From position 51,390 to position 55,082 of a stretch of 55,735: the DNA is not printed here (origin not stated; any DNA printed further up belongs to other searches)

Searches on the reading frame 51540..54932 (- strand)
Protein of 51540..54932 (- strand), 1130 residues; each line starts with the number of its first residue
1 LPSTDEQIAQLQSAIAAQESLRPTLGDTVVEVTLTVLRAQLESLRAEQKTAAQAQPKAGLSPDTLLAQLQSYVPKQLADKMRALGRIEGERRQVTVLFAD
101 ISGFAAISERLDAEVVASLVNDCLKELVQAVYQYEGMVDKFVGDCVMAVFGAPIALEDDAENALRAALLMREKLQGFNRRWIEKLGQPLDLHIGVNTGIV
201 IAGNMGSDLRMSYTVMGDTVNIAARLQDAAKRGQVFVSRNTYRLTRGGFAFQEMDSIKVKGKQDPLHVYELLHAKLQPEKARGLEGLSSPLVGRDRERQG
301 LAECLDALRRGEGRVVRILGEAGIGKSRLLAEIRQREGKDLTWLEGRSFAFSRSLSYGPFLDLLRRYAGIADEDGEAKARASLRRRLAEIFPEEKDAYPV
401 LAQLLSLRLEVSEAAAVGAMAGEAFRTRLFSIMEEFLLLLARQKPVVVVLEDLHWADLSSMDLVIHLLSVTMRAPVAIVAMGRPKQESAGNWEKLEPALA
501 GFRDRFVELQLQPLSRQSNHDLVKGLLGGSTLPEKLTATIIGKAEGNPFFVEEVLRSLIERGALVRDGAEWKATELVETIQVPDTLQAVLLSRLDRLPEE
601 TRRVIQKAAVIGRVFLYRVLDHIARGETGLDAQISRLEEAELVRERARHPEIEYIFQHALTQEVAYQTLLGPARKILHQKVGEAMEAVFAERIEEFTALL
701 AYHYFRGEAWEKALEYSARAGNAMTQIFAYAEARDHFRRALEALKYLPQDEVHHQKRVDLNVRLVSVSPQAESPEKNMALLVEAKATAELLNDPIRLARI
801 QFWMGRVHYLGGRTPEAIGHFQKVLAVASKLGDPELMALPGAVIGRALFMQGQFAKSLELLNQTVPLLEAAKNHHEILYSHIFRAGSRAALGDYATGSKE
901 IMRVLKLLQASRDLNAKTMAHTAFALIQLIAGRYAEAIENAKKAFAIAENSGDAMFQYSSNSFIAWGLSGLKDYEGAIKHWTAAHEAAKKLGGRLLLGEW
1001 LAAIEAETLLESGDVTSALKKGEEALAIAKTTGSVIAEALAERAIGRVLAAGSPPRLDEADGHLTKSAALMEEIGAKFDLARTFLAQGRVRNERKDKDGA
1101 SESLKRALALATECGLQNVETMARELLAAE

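Call 26: search_protein_families(library=pfam, proteins=[window:51540-54932:-], max_evalue=0.001)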
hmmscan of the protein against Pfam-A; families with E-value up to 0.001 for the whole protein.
window:51540-54932:- (1130 aa): 6 families
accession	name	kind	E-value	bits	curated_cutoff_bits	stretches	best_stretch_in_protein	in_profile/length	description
PF00211.25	Guanylate_cyc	-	2.8e-30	105.7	21.9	1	92-264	7-175/183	Adenylate and Guanylate cyclase catalytic domain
PF13191.12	AAA_16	-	4.4e-27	96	32.6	1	290-479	1-167/167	AAA ATPase domain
PF13424.12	TPR_12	-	3.8e-20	72.3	30.1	1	797-869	2-76/77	Tetratricopeptide repeat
PF07719.23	TPR_2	-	4.2e-13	48.7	27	0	798-827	1-30/34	Tetratricopeptide repeat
PF00515.34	TPR_1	-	1.7e-06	28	27.8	0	799-828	2-31/34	Tetratricopeptide repeat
PF13401.12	AAA_22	-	0.00053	20.7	27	0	314-485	6-125/130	AAA domain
